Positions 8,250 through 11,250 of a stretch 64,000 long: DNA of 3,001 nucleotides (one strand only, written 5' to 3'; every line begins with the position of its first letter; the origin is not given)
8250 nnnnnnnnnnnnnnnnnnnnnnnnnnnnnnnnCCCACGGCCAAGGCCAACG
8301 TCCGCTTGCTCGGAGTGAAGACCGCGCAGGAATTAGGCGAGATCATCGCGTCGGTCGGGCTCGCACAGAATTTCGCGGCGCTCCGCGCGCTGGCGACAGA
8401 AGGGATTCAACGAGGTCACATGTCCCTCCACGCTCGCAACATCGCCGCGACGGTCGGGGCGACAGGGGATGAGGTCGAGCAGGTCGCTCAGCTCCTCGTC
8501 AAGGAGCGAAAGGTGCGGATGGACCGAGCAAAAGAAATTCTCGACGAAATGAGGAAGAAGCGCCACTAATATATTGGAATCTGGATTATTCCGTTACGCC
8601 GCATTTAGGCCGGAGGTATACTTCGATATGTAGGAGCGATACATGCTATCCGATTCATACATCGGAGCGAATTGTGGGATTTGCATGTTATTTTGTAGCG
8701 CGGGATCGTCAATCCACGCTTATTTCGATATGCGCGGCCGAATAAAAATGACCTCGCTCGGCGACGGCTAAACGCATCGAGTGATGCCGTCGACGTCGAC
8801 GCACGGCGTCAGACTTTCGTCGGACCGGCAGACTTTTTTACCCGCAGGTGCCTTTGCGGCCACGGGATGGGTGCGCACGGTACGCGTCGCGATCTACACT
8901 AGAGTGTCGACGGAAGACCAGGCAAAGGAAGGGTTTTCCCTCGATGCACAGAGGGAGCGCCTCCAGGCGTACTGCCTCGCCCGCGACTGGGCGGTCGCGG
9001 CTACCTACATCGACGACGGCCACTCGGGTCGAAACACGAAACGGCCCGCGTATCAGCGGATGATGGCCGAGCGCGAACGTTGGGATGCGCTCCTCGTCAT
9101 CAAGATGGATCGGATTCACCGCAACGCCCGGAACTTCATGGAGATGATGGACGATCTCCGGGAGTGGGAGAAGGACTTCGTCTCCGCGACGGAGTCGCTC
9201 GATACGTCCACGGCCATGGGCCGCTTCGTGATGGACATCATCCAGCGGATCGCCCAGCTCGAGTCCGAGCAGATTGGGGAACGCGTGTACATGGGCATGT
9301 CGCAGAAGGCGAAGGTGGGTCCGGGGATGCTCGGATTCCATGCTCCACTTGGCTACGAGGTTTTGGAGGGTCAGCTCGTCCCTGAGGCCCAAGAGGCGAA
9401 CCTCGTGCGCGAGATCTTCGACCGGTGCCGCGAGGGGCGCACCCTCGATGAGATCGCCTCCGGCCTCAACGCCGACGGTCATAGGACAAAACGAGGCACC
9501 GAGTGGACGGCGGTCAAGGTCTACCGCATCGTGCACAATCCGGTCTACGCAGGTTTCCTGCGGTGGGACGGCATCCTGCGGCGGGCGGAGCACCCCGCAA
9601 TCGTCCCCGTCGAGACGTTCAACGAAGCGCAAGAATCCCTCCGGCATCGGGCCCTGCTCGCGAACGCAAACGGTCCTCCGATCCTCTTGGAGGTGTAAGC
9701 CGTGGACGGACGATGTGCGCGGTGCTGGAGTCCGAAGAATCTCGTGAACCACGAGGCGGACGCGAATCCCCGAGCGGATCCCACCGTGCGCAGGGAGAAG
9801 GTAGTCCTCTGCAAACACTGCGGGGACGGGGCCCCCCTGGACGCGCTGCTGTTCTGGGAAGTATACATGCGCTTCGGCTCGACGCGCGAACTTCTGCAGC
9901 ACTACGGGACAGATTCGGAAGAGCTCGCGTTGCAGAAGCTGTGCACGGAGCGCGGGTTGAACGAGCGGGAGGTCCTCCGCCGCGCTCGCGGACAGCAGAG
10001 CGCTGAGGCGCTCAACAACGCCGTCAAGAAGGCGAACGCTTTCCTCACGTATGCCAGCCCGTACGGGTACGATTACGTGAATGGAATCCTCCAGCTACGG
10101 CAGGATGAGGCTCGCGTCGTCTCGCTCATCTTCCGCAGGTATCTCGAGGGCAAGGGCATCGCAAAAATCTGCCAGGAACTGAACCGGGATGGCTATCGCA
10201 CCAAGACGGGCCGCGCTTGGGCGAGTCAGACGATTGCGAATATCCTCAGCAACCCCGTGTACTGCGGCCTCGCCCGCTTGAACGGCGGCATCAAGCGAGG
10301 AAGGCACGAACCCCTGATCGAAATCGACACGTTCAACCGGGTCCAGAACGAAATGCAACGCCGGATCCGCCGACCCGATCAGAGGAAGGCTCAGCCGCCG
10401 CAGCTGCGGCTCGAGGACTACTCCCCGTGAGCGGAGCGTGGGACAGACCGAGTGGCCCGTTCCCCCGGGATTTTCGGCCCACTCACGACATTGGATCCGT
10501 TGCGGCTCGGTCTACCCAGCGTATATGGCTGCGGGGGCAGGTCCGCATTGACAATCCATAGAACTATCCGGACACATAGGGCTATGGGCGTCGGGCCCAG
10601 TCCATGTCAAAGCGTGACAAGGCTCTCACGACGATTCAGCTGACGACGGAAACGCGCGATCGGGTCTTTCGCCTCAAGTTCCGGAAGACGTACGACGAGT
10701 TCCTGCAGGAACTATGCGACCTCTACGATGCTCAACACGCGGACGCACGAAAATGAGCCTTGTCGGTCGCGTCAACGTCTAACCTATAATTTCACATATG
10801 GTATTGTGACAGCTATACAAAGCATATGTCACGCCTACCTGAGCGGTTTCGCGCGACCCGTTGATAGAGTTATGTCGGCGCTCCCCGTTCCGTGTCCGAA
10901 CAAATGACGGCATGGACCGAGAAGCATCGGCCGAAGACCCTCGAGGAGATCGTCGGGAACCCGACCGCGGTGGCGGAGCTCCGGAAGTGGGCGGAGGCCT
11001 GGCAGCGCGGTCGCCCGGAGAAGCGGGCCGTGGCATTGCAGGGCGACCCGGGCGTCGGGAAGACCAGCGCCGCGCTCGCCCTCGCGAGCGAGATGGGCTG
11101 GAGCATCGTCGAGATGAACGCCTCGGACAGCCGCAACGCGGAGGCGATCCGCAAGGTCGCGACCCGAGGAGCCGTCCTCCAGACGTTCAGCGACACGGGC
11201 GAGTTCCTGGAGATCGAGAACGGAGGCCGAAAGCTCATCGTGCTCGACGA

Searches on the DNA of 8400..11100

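Call 59: search_rna_families(source=window, start=8400, end=11100, threshold=evalue, max_evalue=1)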
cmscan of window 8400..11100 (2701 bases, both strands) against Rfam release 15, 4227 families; matches with E-value up to 1: 0.
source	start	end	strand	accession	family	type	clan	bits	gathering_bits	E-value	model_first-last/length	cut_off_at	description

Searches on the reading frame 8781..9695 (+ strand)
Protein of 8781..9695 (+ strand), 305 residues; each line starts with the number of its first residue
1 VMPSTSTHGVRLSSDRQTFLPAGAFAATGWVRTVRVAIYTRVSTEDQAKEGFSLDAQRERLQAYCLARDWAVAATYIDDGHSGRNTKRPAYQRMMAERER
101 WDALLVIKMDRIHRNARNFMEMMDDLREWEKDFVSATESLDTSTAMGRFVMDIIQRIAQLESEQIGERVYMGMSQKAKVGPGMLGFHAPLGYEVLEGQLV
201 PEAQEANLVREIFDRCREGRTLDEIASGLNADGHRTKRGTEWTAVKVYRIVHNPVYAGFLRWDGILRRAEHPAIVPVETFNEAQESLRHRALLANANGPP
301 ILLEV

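Call 3: search_protein_families(library=pfam, proteins=[window:8781-9695:+], max_evalue=0.1)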
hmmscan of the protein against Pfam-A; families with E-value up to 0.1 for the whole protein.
window:8781-9695:+ (305 aa): 3 families
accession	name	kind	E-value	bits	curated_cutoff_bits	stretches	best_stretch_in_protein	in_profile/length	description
PF00239.26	Resolvase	-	9.1e-38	130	23.3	1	36-180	1-143/145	Resolvase, N terminal domain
PF07508.19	Recombinase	-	3.3e-18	66.2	21.1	1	204-289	2-101/102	Recombinase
PF20552.4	HTH_62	-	0.0033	17.8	27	1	211-244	26-60/72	Recombinase-like helix-turn-helix domain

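Call 61: search_solved_structures(query=window:8871-9695:+, max_evalue=0.001, show_alignments=2)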
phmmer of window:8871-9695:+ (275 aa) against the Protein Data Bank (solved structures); distinct sequences matched with E-value up to 0.001: 13.
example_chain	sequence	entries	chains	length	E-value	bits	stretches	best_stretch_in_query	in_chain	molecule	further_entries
3bvp_A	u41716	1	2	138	5.7e-29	104.7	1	5-133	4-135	TP901-1 Integrase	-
3guv_A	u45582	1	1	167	8.4e-19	71.3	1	4-151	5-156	Site-specific recombinase, resolvase family protein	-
4m6f_A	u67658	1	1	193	9.1e-16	61.4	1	43-156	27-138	DNA-invertase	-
3uj3_X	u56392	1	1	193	1.6e-15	60.6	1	45-155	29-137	DNA-invertase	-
9iu2_A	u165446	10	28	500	5.8e-10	42.4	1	23-204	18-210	Integrase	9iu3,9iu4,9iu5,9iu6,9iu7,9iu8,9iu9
3g13_A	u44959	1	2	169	7.9e-10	41.9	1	3-157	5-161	Putative conjugative transposon recombinase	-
2gm4_A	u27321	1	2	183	5.6e-09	39.1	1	35-146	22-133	Transposon gamma-delta resolvase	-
1gdr_A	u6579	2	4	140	9.1e-07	31.9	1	32-145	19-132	GAMMA DELTA-RESOLVASE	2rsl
1gdt_A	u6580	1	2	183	1.7e-06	31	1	33-146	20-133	PROTEIN (GAMMA DELTA RESOLVASE)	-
5cy1_A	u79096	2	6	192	2.3e-06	30.6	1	35-149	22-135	Transposon Tn3 resolvase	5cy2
2mhc_A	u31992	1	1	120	3.1e-06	30.1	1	2-90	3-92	TnpX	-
1zr2_A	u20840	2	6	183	2.9e-05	27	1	35-146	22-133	Transposon gamma-delta resolvase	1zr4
2gm5_A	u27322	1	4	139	5.3e-05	26.1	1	35-144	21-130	Transposon gamma-delta resolvase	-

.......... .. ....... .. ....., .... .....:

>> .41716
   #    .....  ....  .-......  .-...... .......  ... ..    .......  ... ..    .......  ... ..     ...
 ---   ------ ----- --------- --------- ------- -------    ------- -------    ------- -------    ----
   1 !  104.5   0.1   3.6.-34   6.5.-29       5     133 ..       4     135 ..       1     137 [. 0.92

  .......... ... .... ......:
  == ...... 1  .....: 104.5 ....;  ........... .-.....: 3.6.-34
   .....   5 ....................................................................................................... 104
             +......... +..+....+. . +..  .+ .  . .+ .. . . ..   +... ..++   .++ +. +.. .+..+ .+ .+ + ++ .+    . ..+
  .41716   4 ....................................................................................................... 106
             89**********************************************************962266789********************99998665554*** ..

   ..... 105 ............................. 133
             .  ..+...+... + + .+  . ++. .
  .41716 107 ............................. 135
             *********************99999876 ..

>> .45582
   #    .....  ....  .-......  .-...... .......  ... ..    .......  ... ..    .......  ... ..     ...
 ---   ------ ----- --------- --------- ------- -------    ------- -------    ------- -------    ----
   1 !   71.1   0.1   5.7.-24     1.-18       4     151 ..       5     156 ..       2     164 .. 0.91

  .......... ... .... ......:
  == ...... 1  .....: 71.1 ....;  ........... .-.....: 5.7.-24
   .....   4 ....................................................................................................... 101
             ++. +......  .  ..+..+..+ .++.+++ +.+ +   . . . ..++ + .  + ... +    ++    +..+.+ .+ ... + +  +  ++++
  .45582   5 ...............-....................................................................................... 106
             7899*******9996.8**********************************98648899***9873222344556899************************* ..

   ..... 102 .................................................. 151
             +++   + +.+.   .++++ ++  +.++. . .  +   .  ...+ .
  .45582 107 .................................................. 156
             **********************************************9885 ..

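Call 95: search_protein_families(library=padloc, proteins=[window:8871-9695:+], max_evalue=0.01)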
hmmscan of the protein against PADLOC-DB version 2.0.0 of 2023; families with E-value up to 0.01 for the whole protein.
window:8871-9695:+ (275 aa): 0 families

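Call 96: search_protein_families(library=ncbifam, proteins=[window:8871-9695:+], max_evalue=0.01)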
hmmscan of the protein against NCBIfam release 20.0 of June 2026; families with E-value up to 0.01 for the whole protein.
window:8871-9695:+ (275 aa): 7 families
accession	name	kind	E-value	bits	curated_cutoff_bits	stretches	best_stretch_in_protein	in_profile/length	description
NF047343.1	SCCmet_CcrB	equivalog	1.8e-42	145.7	900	1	2-230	5-236/542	cassette chromosome recombinase CcrB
NF047347.1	SCCmet_CcrC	equivalog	1.9e-33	115.8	900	1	5-233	4-241/558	cassette chromosome recombinase CcrC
NF047344.1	SCCmet_CcrA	equivalog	7.2e-31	107.8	700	1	8-260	6-251/442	cassette chromosome recombinase CcrA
NF041201.1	recomb_XisF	equivalog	1.6e-21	76.8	375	1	9-238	4-246/465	fdxN element excision recombinase XisF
NF033518.0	transpos_IS607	equivalog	2.5e-10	40.2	110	1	4-92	54-140/187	IS607 family transposase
NF049883.1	resolv_YneB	equivalog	4.3e-07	29.6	175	1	6-148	2-144/211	YneB family resolvase-like protein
NF009949.0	PRK13413.1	equivalog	0.0021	17.8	272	1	8-95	4-86/203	master DNA invertase Mpi family serine-type recombinase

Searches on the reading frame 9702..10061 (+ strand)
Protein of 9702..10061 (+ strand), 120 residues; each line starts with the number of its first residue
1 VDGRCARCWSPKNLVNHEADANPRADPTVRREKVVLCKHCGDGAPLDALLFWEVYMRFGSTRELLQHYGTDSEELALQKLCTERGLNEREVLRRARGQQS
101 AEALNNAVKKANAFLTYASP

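Call 54: search_protein_representatives(protein=window:9702-10061:+)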
Query: 120 residues. Proteins with E-value up to 0.001 (for the whole library): 34; up to 1e-10: 12; up to 1e-30: 4. The best 34 are listed.
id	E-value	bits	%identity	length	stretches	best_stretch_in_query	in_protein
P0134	1.4e-59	215.8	80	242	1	1-120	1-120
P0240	1.4e-48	180.3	70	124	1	1-120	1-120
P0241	2.2e-43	163.6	78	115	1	1-92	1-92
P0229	9.7e-33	129.2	68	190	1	1-95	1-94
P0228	1.0e-25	106.5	86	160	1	56-120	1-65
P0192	5.7e-25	104.1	85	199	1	56-120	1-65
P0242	3.8e-17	78.9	71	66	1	1-48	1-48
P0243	2.9e-16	76.0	50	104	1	4-100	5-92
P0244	9.4e-12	61.5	38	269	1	2-96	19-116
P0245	9.7e-12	61.5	45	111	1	3-95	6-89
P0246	1.0e-11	61.4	48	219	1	31-99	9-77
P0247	1.0e-10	58.1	34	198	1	4-91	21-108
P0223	4.0e-10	56.3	33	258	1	4-101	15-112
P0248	1.6e-09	54.4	49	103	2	60-120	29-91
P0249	1.9e-09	54.1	35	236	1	4-91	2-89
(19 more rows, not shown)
